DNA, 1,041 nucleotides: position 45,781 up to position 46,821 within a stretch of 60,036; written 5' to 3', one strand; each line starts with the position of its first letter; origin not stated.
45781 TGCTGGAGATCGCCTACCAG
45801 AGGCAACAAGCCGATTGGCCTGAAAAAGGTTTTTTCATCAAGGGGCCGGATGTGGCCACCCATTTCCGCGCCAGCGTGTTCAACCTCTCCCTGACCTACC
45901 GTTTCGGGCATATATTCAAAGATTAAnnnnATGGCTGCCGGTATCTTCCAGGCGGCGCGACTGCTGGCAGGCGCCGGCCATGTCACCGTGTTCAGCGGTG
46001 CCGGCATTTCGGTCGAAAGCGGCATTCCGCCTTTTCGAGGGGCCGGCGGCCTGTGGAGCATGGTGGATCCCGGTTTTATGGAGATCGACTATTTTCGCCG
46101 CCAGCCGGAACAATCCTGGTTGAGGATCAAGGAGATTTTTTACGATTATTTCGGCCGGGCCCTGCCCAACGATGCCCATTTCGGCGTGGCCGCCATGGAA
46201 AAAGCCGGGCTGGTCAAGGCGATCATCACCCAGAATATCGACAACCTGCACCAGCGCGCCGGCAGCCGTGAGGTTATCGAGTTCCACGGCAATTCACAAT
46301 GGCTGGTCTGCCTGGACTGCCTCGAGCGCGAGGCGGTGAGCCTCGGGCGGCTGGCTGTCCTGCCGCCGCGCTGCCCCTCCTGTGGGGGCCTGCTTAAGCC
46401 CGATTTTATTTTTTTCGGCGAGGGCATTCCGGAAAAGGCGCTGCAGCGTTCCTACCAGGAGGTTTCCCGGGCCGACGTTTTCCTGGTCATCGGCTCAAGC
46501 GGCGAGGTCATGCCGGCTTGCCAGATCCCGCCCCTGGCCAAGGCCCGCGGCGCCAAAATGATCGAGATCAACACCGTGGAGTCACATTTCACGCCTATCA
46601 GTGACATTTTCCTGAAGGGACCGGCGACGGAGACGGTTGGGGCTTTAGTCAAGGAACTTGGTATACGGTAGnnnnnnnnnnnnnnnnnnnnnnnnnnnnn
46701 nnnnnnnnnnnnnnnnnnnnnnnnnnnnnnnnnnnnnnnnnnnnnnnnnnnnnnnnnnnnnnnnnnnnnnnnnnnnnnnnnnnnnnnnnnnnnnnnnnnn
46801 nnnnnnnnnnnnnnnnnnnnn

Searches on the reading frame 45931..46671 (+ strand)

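Call 66: search_protein_families(library=pfam, proteins=[window:45931-46671:+])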
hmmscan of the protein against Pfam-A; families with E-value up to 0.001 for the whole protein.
window:45931-46671:+ (246 aa): 1 family
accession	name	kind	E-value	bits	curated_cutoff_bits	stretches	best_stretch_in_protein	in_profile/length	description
PF02146.23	SIR2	-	1.6e-42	145.9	24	1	23-195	1-180/180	Sir2 family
